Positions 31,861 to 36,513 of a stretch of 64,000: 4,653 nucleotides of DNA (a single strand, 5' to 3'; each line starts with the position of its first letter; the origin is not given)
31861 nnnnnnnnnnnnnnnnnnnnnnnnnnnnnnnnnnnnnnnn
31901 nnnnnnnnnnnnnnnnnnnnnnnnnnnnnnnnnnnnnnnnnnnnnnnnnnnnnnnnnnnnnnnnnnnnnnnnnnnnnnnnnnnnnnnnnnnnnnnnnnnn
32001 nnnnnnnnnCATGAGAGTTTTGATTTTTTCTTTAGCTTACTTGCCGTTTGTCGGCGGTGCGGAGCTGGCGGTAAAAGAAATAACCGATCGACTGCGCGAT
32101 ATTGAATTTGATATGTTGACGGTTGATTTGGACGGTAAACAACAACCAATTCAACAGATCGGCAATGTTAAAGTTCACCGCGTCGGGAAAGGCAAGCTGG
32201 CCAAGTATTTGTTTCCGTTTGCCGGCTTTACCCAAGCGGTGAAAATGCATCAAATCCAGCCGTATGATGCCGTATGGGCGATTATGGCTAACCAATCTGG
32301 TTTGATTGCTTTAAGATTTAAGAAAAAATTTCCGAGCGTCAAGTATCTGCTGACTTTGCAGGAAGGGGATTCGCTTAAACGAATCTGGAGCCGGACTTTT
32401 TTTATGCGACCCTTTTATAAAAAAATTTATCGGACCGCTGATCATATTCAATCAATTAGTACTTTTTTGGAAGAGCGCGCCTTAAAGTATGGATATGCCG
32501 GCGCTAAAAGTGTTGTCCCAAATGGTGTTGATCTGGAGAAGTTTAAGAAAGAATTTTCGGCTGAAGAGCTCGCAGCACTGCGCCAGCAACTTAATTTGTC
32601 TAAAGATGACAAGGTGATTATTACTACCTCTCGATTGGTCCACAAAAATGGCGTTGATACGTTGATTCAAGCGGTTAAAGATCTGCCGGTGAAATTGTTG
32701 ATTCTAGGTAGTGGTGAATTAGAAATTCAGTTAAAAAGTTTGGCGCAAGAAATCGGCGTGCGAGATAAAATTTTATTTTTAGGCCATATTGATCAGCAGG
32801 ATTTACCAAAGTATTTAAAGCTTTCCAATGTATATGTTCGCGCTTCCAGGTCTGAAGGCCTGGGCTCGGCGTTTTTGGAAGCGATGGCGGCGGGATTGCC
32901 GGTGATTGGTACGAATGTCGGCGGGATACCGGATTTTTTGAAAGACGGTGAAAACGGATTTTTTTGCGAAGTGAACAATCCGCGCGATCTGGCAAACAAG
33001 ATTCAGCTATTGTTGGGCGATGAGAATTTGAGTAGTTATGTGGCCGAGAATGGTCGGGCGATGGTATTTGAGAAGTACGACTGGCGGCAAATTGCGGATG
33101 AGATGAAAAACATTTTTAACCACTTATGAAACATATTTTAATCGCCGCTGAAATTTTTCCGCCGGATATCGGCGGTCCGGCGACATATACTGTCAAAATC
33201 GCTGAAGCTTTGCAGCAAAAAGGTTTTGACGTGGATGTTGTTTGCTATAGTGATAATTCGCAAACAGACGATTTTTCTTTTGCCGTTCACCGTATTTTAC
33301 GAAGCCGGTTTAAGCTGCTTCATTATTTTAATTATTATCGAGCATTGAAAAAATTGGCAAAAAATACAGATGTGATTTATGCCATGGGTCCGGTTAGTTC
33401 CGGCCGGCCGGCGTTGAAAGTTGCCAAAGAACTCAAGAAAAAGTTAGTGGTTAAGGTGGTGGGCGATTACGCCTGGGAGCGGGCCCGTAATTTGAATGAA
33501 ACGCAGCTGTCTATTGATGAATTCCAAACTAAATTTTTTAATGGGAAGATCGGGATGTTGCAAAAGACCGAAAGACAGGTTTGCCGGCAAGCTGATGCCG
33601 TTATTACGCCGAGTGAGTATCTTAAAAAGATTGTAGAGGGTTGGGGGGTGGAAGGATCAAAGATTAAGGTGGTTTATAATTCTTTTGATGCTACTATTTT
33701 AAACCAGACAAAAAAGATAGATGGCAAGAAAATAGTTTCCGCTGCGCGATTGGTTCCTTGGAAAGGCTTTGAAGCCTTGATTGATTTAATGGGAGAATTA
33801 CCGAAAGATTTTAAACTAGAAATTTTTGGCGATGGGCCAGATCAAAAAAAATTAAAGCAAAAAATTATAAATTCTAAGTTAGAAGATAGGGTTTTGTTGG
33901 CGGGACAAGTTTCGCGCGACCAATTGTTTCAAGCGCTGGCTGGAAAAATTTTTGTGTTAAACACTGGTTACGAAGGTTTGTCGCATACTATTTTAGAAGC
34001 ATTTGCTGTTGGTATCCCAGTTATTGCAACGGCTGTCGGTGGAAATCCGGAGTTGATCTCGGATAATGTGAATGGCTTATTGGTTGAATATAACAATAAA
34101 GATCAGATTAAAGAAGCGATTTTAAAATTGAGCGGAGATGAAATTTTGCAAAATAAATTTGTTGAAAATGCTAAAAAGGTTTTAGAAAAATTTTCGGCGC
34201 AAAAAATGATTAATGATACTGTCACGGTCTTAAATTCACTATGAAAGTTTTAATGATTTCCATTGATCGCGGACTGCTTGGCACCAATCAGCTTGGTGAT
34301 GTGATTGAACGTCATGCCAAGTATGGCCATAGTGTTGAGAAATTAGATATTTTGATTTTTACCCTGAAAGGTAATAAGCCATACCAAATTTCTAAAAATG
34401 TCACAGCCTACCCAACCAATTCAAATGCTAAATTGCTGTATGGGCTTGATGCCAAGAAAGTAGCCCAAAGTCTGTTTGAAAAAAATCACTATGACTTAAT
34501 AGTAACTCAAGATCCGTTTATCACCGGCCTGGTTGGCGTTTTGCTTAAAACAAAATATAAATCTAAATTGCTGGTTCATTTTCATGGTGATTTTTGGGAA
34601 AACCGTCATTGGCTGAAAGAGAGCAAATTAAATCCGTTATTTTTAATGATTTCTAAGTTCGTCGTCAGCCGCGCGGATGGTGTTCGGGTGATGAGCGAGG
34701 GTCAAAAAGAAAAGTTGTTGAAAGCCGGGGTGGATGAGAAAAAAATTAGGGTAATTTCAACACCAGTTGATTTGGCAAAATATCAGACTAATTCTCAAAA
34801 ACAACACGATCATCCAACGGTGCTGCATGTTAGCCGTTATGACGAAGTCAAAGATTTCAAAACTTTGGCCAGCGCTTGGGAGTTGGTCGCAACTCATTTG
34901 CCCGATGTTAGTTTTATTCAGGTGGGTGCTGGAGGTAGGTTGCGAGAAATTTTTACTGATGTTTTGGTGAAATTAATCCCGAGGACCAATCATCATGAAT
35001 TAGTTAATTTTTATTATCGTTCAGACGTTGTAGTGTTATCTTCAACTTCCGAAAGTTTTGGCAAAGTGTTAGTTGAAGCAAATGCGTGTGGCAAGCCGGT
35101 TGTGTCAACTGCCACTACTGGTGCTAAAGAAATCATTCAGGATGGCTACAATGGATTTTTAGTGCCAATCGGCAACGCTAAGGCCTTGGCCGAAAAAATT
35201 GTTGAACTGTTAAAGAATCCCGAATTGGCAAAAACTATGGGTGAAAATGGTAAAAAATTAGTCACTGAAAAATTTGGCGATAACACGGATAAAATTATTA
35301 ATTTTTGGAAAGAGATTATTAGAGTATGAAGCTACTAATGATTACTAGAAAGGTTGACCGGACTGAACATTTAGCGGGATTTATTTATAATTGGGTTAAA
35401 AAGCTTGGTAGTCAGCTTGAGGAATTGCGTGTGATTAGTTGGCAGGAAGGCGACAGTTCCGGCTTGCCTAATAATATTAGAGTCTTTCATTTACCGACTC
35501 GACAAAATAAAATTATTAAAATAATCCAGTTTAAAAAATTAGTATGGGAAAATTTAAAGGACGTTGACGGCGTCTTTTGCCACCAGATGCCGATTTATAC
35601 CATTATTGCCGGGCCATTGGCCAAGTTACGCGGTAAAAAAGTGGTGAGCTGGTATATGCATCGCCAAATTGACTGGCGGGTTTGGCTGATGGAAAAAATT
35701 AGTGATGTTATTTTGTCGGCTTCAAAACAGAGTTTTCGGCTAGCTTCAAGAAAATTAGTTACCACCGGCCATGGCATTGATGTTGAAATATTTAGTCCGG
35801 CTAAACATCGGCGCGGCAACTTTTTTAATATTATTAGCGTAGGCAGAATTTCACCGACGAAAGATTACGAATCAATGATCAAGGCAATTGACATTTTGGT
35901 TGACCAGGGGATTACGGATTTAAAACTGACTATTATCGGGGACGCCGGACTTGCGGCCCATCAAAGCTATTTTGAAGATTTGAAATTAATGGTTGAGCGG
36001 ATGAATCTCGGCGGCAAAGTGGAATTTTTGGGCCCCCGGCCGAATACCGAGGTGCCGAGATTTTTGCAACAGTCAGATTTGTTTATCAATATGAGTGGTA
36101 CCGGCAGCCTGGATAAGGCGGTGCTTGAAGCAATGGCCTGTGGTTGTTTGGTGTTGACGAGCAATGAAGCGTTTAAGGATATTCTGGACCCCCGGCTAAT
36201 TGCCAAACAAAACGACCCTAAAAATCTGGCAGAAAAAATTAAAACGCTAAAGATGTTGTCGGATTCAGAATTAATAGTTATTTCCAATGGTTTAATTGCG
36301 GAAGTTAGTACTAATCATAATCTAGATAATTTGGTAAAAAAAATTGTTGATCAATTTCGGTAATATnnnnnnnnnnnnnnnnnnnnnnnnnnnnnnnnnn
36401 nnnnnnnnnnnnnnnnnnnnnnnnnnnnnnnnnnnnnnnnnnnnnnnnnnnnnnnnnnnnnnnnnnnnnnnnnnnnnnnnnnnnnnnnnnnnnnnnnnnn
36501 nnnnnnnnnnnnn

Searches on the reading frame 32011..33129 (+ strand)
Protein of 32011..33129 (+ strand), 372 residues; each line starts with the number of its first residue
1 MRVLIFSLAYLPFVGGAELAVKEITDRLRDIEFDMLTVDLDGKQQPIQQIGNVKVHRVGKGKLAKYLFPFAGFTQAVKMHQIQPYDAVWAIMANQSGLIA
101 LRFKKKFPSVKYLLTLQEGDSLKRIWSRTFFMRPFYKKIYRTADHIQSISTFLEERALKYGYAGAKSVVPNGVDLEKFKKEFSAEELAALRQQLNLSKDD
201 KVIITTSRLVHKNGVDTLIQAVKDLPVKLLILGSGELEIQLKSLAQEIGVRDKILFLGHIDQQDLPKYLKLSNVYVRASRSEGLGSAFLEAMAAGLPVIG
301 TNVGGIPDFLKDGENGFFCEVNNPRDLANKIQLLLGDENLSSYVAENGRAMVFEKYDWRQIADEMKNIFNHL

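Call 34: search_protein_families(library=pfam, proteins=[window:32011-33129:+], max_evalue=0.00001)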
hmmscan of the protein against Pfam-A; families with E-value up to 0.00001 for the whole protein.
window:32011-33129:+ (372 aa): 5 families
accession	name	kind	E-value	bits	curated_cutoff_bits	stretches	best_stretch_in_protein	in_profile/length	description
PF00534.26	Glycos_transf_1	-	4.7e-45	153.6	26.4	1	190-350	5-171/172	Glycosyl transferases group 1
PF13692.12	Glyco_trans_1_4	-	1.6e-32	113.2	27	1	201-337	2-142/142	Glycosyl transferases group 1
PF13524.12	Glyco_trans_1_2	-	2e-12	47.7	25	1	218-365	5-142/144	Glycosyl transferase-like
PF13439.12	Glyco_transf_4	-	4e-10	40.4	28.5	1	14-177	1-170/170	Glycosyltransferase Family 4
PF13579.12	Glyco_trans_4_4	-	9.2e-09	36.3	29.7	1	15-172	1-158/158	Glycosyl transferase 4-like domain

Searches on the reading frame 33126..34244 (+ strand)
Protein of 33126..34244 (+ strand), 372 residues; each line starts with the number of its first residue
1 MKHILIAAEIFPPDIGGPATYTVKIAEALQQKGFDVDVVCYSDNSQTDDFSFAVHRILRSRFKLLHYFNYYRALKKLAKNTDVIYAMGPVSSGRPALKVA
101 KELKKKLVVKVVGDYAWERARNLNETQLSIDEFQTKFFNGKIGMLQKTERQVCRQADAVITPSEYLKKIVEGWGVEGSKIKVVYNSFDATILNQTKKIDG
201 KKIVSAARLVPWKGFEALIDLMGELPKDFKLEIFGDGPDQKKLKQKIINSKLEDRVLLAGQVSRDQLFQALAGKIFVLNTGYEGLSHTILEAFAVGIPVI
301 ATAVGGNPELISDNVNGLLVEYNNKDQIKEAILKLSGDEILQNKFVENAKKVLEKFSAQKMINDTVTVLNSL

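Call 34: search_protein_families(library=pfam, proteins=[window:33126-34244:+], max_evalue=0.00001)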
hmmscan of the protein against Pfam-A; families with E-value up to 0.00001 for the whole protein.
window:33126-34244:+ (372 aa): 5 families
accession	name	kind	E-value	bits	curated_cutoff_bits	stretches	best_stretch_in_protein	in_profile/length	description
PF00534.26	Glycos_transf_1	-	3.6e-39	134.5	26.4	1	197-351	12-171/172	Glycosyl transferases group 1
PF13692.12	Glyco_trans_1_4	-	6.2e-29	101.5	27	1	201-337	2-141/142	Glycosyl transferases group 1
PF13439.12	Glyco_transf_4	-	2.5e-21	76.9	28.5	1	15-188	1-167/170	Glycosyltransferase Family 4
PF13579.12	Glyco_trans_4_4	-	1e-15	58.9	29.7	1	16-185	1-157/158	Glycosyl transferase 4-like domain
PF13477.12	Glyco_trans_4_2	-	2.6e-08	34.6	23.4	1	20-106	11-101/139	Glycosyl transferase 4-like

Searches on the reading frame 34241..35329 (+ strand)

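Call 34: search_protein_families(library=pfam, proteins=[window:34241-35329:+], max_evalue=0.00001)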
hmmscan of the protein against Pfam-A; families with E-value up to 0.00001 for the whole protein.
window:34241-35329:+ (362 aa): 6 families
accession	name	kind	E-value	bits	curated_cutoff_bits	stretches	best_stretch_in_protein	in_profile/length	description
PF00534.26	Glycos_transf_1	-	1.2e-34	119.7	26.4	1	184-339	8-171/172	Glycosyl transferases group 1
PF13692.12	Glyco_trans_1_4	-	6.8e-28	98.1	27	1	192-326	2-142/142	Glycosyl transferases group 1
PF13439.12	Glyco_transf_4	-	1.3e-17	64.7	28.5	1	36-179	21-169/170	Glycosyltransferase Family 4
PF13579.12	Glyco_trans_4_4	-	1e-11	45.8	29.7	1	75-173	63-156/158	Glycosyl transferase 4-like domain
PF13524.12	Glyco_trans_1_2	-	6.5e-09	36.3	25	1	242-342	28-130/144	Glycosyl transferase-like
PF20706.3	GT4-conflict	-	1.2e-07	31.5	26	1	170-331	175-362/385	Family 4 Glycosyltransferase in conflict systems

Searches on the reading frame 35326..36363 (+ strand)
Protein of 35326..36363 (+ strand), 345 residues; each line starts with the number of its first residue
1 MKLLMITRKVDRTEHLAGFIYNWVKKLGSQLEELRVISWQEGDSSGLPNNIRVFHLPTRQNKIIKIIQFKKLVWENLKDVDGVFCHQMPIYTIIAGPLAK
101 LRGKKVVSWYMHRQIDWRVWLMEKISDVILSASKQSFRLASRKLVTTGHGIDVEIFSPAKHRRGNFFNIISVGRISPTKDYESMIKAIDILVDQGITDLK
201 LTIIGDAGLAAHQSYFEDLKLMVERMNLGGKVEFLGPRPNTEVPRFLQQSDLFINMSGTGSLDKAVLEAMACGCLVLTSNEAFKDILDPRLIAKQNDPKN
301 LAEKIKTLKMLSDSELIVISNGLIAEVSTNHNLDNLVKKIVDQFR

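Call 34: search_protein_families(library=pfam, proteins=[window:35326-36363:+], max_evalue=0.00001)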
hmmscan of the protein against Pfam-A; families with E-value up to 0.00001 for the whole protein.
window:35326-36363:+ (345 aa): 3 families
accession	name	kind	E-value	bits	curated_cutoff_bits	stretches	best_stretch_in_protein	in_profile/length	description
PF00534.26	Glycos_transf_1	-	1.9e-23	83.3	26.4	1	162-309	11-156/172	Glycosyl transferases group 1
PF13692.12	Glyco_trans_1_4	-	9.1e-20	71.8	27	1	168-308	3-139/142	Glycosyl transferases group 1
PF13524.12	Glyco_trans_1_2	-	2.2e-09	37.9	25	1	198-341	14-143/144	Glycosyl transferase-like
